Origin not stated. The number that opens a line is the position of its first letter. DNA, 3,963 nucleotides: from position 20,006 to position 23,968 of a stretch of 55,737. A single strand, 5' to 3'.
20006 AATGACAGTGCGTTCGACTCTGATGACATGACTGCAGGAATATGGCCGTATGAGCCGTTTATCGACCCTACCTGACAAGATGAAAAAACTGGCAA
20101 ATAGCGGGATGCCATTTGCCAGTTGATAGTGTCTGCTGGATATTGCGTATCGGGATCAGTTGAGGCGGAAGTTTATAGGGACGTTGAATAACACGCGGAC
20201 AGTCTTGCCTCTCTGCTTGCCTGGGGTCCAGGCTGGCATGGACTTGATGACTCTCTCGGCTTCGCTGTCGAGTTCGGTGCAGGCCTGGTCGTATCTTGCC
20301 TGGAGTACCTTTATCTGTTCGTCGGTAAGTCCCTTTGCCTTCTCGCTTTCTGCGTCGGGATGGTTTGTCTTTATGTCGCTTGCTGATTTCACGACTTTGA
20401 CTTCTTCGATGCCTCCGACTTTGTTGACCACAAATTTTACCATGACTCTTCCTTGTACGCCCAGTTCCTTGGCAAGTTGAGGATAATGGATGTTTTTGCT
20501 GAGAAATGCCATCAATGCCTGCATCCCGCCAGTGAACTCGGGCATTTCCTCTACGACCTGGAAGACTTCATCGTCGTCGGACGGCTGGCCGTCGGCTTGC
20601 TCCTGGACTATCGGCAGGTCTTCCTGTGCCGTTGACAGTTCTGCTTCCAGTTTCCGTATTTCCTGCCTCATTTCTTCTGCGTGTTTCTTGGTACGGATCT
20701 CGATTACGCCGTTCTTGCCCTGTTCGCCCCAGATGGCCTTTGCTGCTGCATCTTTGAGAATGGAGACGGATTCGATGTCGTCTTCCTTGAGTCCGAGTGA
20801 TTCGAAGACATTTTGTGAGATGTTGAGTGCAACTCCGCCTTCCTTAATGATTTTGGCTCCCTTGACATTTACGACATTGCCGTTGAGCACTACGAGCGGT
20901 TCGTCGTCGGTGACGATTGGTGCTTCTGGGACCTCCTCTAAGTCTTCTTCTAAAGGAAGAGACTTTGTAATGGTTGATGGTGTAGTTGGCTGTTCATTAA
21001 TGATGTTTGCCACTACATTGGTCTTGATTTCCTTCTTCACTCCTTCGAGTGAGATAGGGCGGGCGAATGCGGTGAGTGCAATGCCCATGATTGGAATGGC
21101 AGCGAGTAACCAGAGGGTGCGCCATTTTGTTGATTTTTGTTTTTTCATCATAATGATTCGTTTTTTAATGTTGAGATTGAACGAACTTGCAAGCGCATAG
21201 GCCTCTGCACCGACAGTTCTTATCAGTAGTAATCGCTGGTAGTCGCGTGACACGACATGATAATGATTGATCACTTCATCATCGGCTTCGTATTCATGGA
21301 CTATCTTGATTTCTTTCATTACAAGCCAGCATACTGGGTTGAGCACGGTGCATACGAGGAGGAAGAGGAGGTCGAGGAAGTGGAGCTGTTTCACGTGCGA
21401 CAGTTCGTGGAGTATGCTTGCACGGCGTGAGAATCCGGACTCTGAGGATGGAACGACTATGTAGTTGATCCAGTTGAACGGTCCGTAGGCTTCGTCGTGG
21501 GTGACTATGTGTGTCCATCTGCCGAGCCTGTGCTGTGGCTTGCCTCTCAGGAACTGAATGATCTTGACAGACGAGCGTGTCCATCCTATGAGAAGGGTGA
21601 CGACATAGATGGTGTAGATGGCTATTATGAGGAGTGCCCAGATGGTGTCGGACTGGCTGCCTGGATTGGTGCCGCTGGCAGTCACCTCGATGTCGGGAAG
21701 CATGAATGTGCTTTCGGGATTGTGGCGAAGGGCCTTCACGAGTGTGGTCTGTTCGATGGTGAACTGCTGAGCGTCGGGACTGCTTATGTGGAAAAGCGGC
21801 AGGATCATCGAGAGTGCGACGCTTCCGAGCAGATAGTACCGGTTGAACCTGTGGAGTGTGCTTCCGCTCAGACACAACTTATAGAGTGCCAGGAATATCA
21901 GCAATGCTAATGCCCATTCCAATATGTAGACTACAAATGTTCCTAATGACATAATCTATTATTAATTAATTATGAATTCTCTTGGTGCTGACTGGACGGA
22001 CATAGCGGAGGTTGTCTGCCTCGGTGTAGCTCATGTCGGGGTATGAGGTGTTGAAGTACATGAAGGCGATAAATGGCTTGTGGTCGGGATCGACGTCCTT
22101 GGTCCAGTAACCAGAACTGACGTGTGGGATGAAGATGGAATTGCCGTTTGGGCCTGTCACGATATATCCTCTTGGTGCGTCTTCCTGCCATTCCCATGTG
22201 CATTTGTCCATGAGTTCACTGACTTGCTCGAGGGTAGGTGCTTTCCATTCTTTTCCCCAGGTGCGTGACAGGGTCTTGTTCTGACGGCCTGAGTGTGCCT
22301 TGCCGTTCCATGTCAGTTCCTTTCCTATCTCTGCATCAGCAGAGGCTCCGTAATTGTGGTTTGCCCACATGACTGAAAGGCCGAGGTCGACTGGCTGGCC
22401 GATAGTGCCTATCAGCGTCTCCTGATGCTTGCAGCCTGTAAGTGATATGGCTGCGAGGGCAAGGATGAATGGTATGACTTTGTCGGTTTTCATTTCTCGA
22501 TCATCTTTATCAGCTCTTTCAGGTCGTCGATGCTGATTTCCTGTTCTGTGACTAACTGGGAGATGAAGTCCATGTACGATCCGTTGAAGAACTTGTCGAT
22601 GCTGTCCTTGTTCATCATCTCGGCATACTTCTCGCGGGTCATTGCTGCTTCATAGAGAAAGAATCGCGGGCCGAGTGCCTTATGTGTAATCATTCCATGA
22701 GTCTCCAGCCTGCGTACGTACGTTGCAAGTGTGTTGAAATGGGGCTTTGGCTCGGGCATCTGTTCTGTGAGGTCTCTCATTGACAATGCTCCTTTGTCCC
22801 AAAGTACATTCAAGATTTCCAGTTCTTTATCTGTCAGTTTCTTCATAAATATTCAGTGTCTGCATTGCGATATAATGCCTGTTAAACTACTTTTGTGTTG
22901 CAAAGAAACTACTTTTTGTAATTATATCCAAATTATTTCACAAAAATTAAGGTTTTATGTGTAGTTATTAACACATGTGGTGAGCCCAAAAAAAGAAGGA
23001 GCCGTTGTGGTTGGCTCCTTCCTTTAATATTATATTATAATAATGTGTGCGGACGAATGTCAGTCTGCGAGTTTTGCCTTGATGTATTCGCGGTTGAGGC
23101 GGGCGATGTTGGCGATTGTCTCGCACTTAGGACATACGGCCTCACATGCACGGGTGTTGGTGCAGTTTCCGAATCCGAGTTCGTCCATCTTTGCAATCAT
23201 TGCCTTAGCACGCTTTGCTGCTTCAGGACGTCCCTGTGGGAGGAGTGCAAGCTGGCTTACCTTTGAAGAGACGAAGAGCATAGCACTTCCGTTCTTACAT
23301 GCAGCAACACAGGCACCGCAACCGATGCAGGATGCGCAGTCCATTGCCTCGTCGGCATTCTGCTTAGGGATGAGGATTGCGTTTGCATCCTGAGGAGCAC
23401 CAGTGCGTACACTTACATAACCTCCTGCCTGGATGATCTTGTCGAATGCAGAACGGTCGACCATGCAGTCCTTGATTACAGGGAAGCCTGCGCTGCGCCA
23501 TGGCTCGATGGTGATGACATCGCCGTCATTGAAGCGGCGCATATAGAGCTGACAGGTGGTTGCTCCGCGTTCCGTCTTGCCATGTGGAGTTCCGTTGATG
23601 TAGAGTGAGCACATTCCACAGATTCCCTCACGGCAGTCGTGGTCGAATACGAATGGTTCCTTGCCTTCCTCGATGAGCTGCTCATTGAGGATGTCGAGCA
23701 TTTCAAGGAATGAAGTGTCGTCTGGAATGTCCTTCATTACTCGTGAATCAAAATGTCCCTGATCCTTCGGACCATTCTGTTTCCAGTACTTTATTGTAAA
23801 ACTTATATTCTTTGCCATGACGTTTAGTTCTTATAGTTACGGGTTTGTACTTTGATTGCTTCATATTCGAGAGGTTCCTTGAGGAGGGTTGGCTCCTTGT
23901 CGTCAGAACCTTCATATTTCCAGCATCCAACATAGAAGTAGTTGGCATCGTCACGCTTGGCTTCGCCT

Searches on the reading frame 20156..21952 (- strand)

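Call 32: search_protein_families(library=pfam, proteins=[window:20156-21952:-], max_evalue=0.0001)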
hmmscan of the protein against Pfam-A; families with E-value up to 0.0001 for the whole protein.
window:20156-21952:- (598 aa): 2 families
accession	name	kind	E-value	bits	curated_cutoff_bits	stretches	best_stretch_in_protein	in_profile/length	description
PF03544.19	TonB_C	-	7e-15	55.7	24.6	1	487-525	2-40/79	Gram-negative bacterial TonB protein C-terminal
PF05569.17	Peptidase_M56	-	1.3e-08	34.9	31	1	35-269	30-296/296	BlaR1 peptidase M56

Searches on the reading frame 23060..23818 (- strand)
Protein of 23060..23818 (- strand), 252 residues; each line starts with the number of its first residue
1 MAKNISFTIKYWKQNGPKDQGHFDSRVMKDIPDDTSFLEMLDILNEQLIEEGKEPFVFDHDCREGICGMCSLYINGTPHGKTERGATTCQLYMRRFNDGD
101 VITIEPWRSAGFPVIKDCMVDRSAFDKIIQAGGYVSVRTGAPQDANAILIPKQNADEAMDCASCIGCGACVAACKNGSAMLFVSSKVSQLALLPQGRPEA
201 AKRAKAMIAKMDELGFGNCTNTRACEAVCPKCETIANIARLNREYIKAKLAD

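Call 32: search_protein_families(library=pfam, proteins=[window:23060-23818:-], max_evalue=0.0001)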
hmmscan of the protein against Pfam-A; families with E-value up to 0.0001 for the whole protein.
window:23060-23818:- (252 aa): 3 families
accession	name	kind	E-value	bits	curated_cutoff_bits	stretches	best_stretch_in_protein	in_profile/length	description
PF13085.11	Fer2_3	-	1.1e-18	67.6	27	1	10-125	3-105/107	2Fe-2S iron-sulfur cluster binding domain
PF12838.12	Fer4_7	-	8e-08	33.1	27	1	163-231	1-50/52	4Fe-4S dicluster domain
PF13183.11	Fer4_8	-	2e-06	28.7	27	1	162-231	3-66/68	4Fe-4S dicluster domain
